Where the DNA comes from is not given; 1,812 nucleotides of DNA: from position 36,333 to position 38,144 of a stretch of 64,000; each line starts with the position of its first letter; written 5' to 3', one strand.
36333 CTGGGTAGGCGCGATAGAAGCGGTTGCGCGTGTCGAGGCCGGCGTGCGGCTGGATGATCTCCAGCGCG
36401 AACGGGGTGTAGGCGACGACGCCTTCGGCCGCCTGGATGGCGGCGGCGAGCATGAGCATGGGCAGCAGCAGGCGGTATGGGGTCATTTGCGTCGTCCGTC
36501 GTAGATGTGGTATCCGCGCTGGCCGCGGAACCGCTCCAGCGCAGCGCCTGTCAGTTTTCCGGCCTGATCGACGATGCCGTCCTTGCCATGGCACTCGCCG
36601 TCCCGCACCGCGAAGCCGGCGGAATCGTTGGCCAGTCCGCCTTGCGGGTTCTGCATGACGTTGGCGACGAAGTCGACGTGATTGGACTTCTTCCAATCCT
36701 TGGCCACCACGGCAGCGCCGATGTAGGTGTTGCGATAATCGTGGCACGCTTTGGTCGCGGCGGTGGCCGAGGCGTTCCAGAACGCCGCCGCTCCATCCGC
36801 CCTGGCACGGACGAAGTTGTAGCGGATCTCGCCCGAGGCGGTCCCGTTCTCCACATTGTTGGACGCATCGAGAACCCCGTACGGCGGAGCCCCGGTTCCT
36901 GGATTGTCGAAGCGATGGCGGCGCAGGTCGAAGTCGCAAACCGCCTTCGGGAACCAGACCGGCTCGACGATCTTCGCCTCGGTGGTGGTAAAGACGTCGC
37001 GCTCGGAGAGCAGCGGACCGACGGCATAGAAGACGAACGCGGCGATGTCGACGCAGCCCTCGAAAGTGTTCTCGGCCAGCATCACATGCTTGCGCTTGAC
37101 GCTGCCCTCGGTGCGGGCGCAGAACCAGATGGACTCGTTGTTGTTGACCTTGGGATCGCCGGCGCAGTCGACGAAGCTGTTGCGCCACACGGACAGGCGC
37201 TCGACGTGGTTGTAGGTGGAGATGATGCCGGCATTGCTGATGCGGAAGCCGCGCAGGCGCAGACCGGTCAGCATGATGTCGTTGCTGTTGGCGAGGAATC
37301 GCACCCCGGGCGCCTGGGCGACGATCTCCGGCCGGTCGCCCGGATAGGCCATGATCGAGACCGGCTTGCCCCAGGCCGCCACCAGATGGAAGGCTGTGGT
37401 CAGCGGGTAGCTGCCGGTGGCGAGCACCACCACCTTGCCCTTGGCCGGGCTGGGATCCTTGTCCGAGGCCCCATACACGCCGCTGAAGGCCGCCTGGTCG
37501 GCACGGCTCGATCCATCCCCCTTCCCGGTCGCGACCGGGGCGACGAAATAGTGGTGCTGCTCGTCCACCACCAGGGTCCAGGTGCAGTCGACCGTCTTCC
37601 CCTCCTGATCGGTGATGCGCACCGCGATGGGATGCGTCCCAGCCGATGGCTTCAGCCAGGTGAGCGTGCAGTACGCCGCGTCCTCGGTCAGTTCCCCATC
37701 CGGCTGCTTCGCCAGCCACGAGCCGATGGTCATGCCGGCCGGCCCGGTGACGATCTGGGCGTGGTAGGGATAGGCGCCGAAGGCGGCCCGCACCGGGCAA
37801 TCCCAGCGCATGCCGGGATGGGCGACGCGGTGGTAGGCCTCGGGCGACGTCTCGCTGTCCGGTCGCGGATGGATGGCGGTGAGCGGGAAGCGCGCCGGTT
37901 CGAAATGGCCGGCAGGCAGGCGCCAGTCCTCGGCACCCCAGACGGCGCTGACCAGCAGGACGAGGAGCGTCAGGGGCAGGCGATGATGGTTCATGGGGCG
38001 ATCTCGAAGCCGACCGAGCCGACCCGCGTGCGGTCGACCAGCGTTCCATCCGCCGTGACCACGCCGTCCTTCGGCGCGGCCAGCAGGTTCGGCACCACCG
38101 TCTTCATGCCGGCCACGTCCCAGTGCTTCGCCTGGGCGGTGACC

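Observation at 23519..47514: A 24-kb, 16-gene unidirectional train mixes known CAZymes with many unassigned secreted proteins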

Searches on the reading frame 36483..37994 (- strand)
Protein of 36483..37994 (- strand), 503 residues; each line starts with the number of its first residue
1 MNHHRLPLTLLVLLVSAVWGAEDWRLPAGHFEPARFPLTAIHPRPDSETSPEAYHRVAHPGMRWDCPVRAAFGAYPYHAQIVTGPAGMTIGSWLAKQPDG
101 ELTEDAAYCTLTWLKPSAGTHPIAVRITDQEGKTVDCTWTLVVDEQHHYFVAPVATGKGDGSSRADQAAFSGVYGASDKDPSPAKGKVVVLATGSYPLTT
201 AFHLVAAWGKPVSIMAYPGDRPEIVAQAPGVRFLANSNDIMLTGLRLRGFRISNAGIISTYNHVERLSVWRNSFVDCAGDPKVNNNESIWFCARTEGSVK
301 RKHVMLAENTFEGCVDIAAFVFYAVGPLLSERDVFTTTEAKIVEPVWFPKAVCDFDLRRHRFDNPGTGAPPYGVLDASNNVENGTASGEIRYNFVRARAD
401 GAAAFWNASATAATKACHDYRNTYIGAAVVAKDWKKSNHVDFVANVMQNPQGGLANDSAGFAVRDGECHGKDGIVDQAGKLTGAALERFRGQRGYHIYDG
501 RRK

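Call 7: search_protein_families(library=pfam, proteins=[window:36483-37994:-], max_evalue=0.01)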
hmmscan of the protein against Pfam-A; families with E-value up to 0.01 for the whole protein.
window:36483-37994:- (503 aa): 0 families

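Call 15: search_solved_structures(query=window:36483-37994:-, max_evalue=1)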
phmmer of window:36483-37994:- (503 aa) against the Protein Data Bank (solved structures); distinct sequences matched with E-value up to 1: 0.

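Call 18: find_homologous_proteins(query=window:36483-37994:-, max_evalue=0.00001)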
Query window:36483-37994:- (503 aa): 17 proteins with E <= 0.00001 among 8000 candidates.
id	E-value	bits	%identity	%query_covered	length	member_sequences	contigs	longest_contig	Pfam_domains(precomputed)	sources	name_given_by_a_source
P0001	0.0e+0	1017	86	97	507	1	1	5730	-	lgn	-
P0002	0.0e+0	1015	89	95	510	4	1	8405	-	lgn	-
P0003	1.2e-294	996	89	94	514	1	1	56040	-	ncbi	-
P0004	7.1e-278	940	84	94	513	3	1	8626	-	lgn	-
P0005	3.4e-249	846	74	94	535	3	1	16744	-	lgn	-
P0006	3.0e-243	826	73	94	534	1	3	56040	-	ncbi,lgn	-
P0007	4.9e-219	746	68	95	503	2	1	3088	-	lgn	-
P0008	3.4e-204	697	61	100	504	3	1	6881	-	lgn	-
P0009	4.9e-195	667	62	94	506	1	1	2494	-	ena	-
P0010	2.6e-188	645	57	100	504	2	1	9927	-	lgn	-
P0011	4.3e-175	601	56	92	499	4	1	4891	-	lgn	-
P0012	5.9e-170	584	54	97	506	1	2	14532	-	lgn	-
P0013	1.1e-100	356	40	93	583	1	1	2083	-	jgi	-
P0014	1.1e-84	303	38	95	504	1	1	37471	-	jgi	-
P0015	5.4e-69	251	34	94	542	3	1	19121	-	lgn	-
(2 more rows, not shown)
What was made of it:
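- Tried and rejected: The first word-indexed search suggested the beta-helix family is very rare (17 hits, call 18).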

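Call 19: find_encoding_contigs(protein=P0003, flank=10000, max_places=3)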
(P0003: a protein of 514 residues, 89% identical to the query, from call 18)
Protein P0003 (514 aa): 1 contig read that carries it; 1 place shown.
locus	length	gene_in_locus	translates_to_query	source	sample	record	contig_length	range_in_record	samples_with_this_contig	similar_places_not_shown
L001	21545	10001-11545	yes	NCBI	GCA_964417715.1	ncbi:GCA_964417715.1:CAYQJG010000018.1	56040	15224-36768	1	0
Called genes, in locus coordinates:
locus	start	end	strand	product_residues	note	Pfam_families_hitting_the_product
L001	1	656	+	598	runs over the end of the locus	PF05345:He_PIG, PF22842:Pel9A-like_beta_helix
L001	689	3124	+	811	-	PF01547:SBP_bac_1, PF13416:SBP_bac_8, PF00528:BPD_transp_1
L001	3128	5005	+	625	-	PF02449:Glyco_hydro_42 (faint), PF00528:BPD_transp_1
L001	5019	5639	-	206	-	PF01914:MarC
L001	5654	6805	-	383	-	PF00392:GntR, PF13377:Peripla_BP_3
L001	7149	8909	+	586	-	PF05345:He_PIG, PF22842:Pel9A-like_beta_helix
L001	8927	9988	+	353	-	-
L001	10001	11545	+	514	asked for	-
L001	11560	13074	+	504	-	-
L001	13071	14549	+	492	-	PF05345:He_PIG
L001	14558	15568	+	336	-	PF04041:Glyco_hydro_130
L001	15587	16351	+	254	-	PF14099:Polysacc_lyase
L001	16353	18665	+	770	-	PF00041:fn3 (faint), PF16656:Pur_ac_phosph_N (faint)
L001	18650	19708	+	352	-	-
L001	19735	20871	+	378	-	PF01168:Ala_racemase_N, PF00842:Ala_racemase_C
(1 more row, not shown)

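Call 20: find_encoding_contigs(protein=P0014, flank=10000, max_places=3)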
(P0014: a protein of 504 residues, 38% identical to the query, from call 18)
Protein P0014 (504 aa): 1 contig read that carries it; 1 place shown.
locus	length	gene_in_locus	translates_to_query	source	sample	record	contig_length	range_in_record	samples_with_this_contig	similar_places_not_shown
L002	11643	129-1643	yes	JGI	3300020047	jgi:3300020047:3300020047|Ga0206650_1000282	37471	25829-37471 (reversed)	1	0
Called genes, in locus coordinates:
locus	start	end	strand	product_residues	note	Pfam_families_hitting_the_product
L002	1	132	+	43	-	?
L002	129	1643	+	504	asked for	-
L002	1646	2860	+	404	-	-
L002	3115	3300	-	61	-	-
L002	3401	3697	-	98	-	-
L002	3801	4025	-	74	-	-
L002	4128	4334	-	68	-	-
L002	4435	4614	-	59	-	-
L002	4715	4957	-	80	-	-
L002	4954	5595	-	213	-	-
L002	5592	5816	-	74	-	-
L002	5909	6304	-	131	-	-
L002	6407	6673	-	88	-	-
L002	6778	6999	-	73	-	-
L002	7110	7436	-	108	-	-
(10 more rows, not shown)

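Call 24: find_related_loci(query=A2, collection=genome_contigs, flank=10000)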
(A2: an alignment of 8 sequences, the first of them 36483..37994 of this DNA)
Query A2 (503 aa) in genome_contigs; peptide patterns used: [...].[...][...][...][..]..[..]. (x = any residue, [..] = any of these).
12 stretches matched a pattern; 3 encode a relative of the query (tblastn E <= 1e-3); 3 distinct loci.
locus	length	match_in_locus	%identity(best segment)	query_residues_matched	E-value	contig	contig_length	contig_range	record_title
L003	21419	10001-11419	89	25-497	0e+0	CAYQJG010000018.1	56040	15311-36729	MAG TPA_asm: uncultured Lentisphaerales bacterium isolate SRP272421_co3_191 genome assembly, contig: NODE_662_length_560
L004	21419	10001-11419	73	25-497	0e+0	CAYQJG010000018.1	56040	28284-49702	MAG TPA_asm: uncultured Lentisphaerales bacterium isolate SRP272421_co3_191 genome assembly, contig: NODE_662_length_560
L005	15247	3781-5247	33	24-498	8e-69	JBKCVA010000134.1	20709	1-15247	MAG: Lysobacterales bacterium isolate samp_2047_semibin_279 samp_2047_2803447, whole genome shotgun sequence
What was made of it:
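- Tried and rejected: It was rerun with 8 sequences (call 24).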

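Call 38: predict_structure(alignment_id=A3)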
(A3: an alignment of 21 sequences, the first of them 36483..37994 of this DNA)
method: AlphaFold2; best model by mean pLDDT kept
length: 503 residues; sequences in the alignment: 21
mean_pLDDT: 90.6   pTM: 0.90
mean pLDDT of the five models: 90.6, 90.5, 89.1, 88.8, 84.7
residues with pLDDT >= 90: 375; 70-90: 88; 50-70: 22; < 50: 18
segments of 3 or more residues with pLDDT < 50: 1-8, 13-20
pLDDT, mean of each block of 10 residues (from residue 1): 43 43 86 97 96 97 98 98 98 95 97 98 98 98 98 97 97 86 95 96 90 97 95 90 98 90 83 95 78 73 94 93 90 95 89 91 96 82 75 97 89 85 98 88 98 95 97 96 95 94 66
secondary structure, 60 per line:
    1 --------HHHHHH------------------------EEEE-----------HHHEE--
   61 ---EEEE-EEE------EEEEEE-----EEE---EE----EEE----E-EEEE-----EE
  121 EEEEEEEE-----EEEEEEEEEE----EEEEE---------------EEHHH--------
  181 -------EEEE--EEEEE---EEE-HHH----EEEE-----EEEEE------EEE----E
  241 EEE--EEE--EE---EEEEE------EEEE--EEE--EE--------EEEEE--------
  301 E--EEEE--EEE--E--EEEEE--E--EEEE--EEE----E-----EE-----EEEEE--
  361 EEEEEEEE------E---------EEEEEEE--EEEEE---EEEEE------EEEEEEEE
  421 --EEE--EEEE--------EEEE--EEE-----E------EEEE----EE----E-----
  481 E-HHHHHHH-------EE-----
elements in order: H9-14 E39-42 E64-67 E69-71 E78-83 E89-91 E101-103 E110-113 E119-128 E134-143 E148-152 E188-191 E194-198 E202-204 E213-216 E222-226 E233-235 E240-243 E246-248 E256-260 E267-270 E273-275 E288-292 E304-307 E310-312 E318-322 E328-331 E334-336 E354-358 E361-368 E385-391 E394-398 E402-406 E413-420 E423-425 E428-431 E440-443 E446-448 E461-464 H483-489
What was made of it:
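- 36483..37994 (-): g7: secreted Ig + beta-helix protein, 503 aa. Reference member used for modelling. AF2 pLDDT 90.6: Ig domain plus right-handed beta-helix (call 38).
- The model is confident (call 38).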

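Call 40: fold_search(model_id=the predicted structure, library=pdb)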
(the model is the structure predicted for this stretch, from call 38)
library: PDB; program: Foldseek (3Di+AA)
matches with E <= 10: 1377; with E <= 0.001: 1
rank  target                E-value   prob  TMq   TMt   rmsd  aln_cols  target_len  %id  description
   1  2uvf_B                2.3e-04  0.98  0.26  0.24  14.2       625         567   11  Structure of Yersinia enterocolitica Family 28 Exopolygalacturonase in Complex with Digalaturonic Acid (released 2007-05-08)
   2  7o78_A                5.3e-03  0.96  0.25  0.25  10.9       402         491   10  Structure of the PL6 family chondroitinase B from Pseudopedobacter saltans, Pedsa3807 (released 2021-07-28)
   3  4m03                  5.6e-03  1.00  0.16  0.44   2.7       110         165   13  C-terminal fragment(residues 576-751) of binding region of SraP (released 2014-06-18)
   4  4m00_A                9.2e-03  1.00  0.15  0.15   2.7       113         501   12  Crystal structure of the ligand binding region of staphylococcal adhesion SraP (released 2014-06-18)
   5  4m02                  9.2e-03  1.00  0.14  0.39   2.4        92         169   16  Middle fragment(residues 494-663) of the binding region of SraP (released 2014-06-18)
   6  8yt8_O                9.6e-03  1.00  0.13  0.21   7.6       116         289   13  Cryo-EM structure of the dystrophin glycoprotein complex (released 2024-12-11)
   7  9lbz_q                1.0e-02  1.00  0.14  0.33   7.0       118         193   21  unique-vertex of mature phage N4 (released 2025-04-16)
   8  6ihb_R                1.1e-02  1.00  0.13  0.56   6.9       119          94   17  Adeno-Associated Virus 2 in complex with AAVR (released 2019-03-20)
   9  4nzj                  1.1e-02  0.99  0.17  0.18  13.6       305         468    8  Crystal structure of a putative alpha-galactosidase (BF1418) from Bacteroides fragilis NCTC 9343 at 1.57 A resolution (released 2013-12-25)
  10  4ak1                  1.2e-02  1.00  0.13  0.11   6.3       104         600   15  Structure of BT4661, a SusE-like surface located polysaccharide binding protein from the Bacteroides thetaiotaomicron he (released 2013-03-06)
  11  7dmk_C                1.3e-02  0.66  0.21  0.16  13.6       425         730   10  PL6 alginate lyase BcAlyPL6 (released 2021-10-06)
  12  9d7z_K                1.7e-02  1.00  0.14  0.35   6.1       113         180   18  Shigella flexneri bacteriophage Moo19 Icosahedral Reconstruction (released 2025-01-15)
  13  5l7v_B                1.7e-02  0.80  0.13  0.12  17.4       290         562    9  Crystal Structure of BvGH123 with bond transition state analog Galthiazoline. (released 2017-03-22)
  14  6e57_D                1.8e-02  0.99  0.13  0.17  10.4       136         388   12  Bacteroides ovatus mixed-linkage glucan utilization locus (MLGUL) SGBP-B in complex with mixed-linkage heptasaccharide (released 2019-05-29)
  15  2yrl_MODEL_1_A        1.9e-02  1.00  0.14  0.53   4.4       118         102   13  Solution structure of the PKD domain from KIAA 1837 protein (released 2007-10-02)
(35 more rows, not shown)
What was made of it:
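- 36483..37994 (-): Weak PDB fold hits to GH28 and PL6 (call 40).
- Closest known: PL9 rhamnogalacturonan/pectate lyases. Different: Structural similarity to any solved enzyme is weak (call 40).
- Fold similarity of g7 to enzymes is weak (best E 2e-4, TM about 0.25; call 40).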

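Call 41: search_protein_representatives(alignment_id=A1)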
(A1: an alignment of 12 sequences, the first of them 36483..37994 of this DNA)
Query: 12 sequences, 500 profile positions. Proteins with E-value up to 0.001 (for the whole library): 7307; up to 1e-10: 2134; up to 1e-30: 808. The best 150 are listed.
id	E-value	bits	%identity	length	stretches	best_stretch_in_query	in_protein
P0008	3.8e-220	748.1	-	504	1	5-498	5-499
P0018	7.1e-178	608.7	-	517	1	18-498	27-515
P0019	2.6e-155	534.3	-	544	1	1-500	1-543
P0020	1.4e-148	512.1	-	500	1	19-498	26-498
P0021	2.3e-146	504.7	-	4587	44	63-146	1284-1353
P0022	7.1e-137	473.5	-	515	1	21-498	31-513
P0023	9.1e-137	473.1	-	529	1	20-498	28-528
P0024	1.2e-126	439.7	-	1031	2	23-498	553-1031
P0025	2.5e-126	438.7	-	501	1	6-497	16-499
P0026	6.6e-124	430.7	-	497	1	15-498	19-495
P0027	2.5e-122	425.5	-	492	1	15-498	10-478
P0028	1.7e-121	422.7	-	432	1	70-500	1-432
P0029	3.4e-118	411.9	-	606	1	16-496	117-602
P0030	1.2e-117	410.0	-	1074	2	27-497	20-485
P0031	1.4e-117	409.9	-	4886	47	64-169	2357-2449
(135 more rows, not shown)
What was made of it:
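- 36483..37994 (-): 808 cluster representatives at E<=1e-30 (call 41).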

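Call 43: find_related_loci(query=A2, collection=viral_contigs, flank=8000)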
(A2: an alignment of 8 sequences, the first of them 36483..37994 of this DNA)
Query A2 (503 aa) in viral_contigs; peptide patterns used: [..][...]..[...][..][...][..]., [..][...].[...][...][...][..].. (x = any residue, [..] = any of these).
61 stretches matched a pattern; 2 encode a relative of the query (tblastn E <= 1e-3); 2 distinct loci.
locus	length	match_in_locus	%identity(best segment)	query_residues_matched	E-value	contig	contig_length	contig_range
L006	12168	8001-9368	34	24-485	1e-66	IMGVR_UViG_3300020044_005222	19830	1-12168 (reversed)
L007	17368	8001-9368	34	24-485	3e-65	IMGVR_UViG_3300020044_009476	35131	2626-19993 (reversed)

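Call 45: fold_search(model_id=the predicted structure, library=viral)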
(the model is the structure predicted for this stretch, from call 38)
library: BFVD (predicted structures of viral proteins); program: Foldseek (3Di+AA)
matches with E <= 10: 1083; with E <= 0.001: 8
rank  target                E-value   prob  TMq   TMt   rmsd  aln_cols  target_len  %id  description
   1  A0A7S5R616            2.9e-07  1.00  0.37  0.26  14.7       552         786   11  (no name in the UniProt tables at hand)
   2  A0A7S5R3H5            1.9e-06  1.00  0.27  0.19  14.0       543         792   10  Carboxypeptidase regulatory domain-containing protein [Rhizobium phage RHph_N38]
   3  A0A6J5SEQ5            1.4e-05  1.00  0.28  0.28  12.2       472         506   10  Uncharacterized protein [uncultured Caudovirales phage]
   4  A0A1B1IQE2            4.4e-04  1.00  0.30  0.23  10.7       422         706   12  (no name in the UniProt tables at hand)
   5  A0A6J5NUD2            4.6e-04  1.00  0.29  0.28  12.4       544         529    8  Right handed beta helix domain-containing protein [uncultured Caudovirales phage]
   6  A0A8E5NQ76            5.3e-04  1.00  0.15  0.13   3.1       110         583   18  (no name in the UniProt tables at hand)
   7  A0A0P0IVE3            6.7e-04  1.00  0.32  0.26  17.0       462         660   13  Uncharacterized protein [Klebsiella phage Kp2]
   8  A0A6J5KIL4            7.3e-04  0.85  0.21  0.17  31.4       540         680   11  Right handed beta helix region [uncultured Caudovirales phage]
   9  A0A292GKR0            1.0e-03  1.00  0.16  0.36  12.8       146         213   14  (no name in the UniProt tables at hand)
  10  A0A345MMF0            1.5e-03  0.99  0.28  0.15  14.2       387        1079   12  (no name in the UniProt tables at hand)
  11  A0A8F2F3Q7            1.6e-03  1.00  0.30  0.27  10.5       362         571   12  Tail spike protein [Klebsiella phage Kp_Pokalde_001]
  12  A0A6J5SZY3            1.7e-03  1.00  0.14  0.06  15.4       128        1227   18  Ig [uncultured Caudovirales phage]
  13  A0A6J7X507            2.1e-03  1.00  0.28  0.21  10.1       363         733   13  Uncharacterized protein [uncultured Caudovirales phage]
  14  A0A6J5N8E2            2.2e-03  0.97  0.26  0.27  23.9       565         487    9  Uncharacterized protein [uncultured Caudovirales phage]
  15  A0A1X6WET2            2.4e-03  1.00  0.29  0.12  12.3       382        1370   12  (no name in the UniProt tables at hand)
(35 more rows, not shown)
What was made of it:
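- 36483..37994 (-): Phage beta-helix tail proteins in BFVD (call 45).
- Closest known: Phage tailspike / tail-fibre polysaccharide depolymerases. Same: The best BFVD structural neighbours are phage beta-helix tail proteins (call 45).
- The best structural neighbours in BFVD are phage beta-helix tail proteins (call 45).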

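Call 47: search_protein_families(library=phrogs, proteins=[L007:101-2869:+, L007:2866-4488:+, L007:4492-5106:+, L007:5103-6035:+, L007:7252-7902:+, L007:7905-9404:+, L007:9406-11112:+, L007:11109-11594:+, window:36483-37994:-], max_evalue=0.001)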
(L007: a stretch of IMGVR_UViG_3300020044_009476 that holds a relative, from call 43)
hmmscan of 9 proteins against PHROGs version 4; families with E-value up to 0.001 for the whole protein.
L007:101-2869:+ (922 aa): 3 families
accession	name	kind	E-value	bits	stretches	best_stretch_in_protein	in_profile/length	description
phrog_7740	-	tail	2.5e-44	152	1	238-666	971-1398/2151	tail length tape measure protein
phrog_25966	-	tail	4.2e-34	118.3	2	539-831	1113-1420/1651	tail length tape measure protein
phrog_24709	-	tail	1.4e-29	104.1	1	134-679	438-982/1069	tail length tape measure protein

L007:2866-4488:+ (540 aa): 5 families
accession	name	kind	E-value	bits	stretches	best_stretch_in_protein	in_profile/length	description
phrog_6278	-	unknown function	1.1e-55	189.9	1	246-540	15-305/306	-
phrog_5939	-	tail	1.4e-31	110.7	1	12-246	371-607/801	tail protein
phrog_1419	-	tail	1.9e-12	47.2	1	13-244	402-637/793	tail protein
phrog_34853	-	unknown function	4.2e-12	46.4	1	14-249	34-269/555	-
phrog_11600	-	unknown function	1.9e-05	25.2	1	16-242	67-292/343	-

L007:4492-5106:+ (204 aa): 2 families
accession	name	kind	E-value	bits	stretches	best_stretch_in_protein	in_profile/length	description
phrog_21978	-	unknown function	2.1e-05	25.5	1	98-201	126-217/220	-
phrog_15797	-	unknown function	0.00098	20.5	0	120-192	26-93/102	-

L007:5103-6035:+ (310 aa): 12 families
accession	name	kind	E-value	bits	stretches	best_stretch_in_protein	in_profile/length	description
phrog_14065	-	unknown function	1.6e-09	37.5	0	18-76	565-626/1152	-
phrog_33202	-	unknown function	1.3e-06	29.1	0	74-85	8-19/32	-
phrog_38704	-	unknown function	1e-05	26.5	0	177-203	25-49/62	-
phrog_22032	-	unknown function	2.2e-05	25.6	0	220-238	12-30/68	-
phrog_1126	-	unknown function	3e-05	25.2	0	45-115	25-96/111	-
phrog_31228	-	unknown function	6.1e-05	24.4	0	262-275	3-16/81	-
phrog_31973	-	unknown function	6.1e-05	24.3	0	287-300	8-21/67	-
phrog_37107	-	unknown function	6.7e-05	23.7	0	16-42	118-144/186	-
phrog_28214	-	unknown function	7.9e-05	24.1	0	269-307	43-80/103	-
phrog_36385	-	unknown function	0.00013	23.4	0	261-280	13-32/149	-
phrog_2985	-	unknown function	0.00015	22.8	0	221-238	33-50/51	-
phrog_14596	-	unknown function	0.00079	20.5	0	261-274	35-48/75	-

L007:7252-7902:+ (216 aa): 8 families
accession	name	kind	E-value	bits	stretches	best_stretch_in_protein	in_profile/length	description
phrog_181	-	lysis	4.2e-59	202.3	1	13-214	341-530/769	endolysin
phrog_26317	-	unknown function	5.2e-26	91.9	1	100-214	9-117/119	-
phrog_9506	-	lysis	9.5e-19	69.2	2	103-215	70-194/330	endolysin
phrog_3201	-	tail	1.3e-16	60.5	1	21-199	2017-2190/2408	tail fiber protein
phrog_14712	-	moron, auxiliary metabolic gene and host takeover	6.2e-13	49.6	1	109-213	80-186/322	chitinase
phrog_1519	-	lysis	1.3e-10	42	1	16-213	210-379/502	endolysin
phrog_34417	-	unknown function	8.7e-10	39.3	1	104-137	75-106/326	-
phrog_317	-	lysis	1.8e-09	38.3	1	19-212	206-357/492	endolysin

L007:7905-9404:+ (499 aa): 0 families

L007:9406-11112:+ (568 aa): 0 families

L007:11109-11594:+ (161 aa): 3 families
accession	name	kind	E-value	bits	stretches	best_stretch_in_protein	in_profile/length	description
phrog_4952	-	other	3.3e-17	64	1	6-157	9-163/171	signal peptide motif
phrog_8821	-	lysis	1e-10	42.8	1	4-103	12-112/130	Rz-like spanin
phrog_2536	-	lysis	7e-06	27.1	1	7-102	12-107/129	Rz-like spanin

window:36483-37994:- (503 aa): 0 families
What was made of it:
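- On Phage tailspike depolymerases: Homology to phage-encoded proteins is shown (calls 43, 47).
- Closest known: Phage tailspike / tail-fibre polysaccharide depolymerases. Same: Full-length homologues (34% identity) are encoded in phage contigs next to tail and lysis genes (calls 43, 47).
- Phage homologues occur in tail/lysis modules, where beta-helices are usually depolymerases (calls 45, 47).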

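Call 51: find_encoding_contigs(protein=P0015, flank=10000, max_places=2)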
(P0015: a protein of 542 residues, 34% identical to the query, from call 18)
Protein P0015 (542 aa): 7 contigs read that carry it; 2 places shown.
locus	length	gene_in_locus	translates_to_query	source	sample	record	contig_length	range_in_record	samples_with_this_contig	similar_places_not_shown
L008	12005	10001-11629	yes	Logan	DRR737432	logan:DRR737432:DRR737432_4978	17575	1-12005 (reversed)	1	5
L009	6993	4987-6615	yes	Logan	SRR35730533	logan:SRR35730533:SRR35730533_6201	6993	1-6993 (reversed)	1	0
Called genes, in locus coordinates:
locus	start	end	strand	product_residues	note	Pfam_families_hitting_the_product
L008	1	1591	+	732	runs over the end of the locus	PF01432:Peptidase_M3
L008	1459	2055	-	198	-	-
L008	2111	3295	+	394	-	-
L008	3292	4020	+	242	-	PF00005:ABC_tran, PF13304:AAA_21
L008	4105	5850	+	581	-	PF05960:DUF885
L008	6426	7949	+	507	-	PF22842:Pel9A-like_beta_helix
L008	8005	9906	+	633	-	PF22842:Pel9A-like_beta_helix (faint)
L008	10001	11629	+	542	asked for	-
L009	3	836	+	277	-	?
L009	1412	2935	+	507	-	PF22842:Pel9A-like_beta_helix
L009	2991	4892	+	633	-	PF22842:Pel9A-like_beta_helix (faint)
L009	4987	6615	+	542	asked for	-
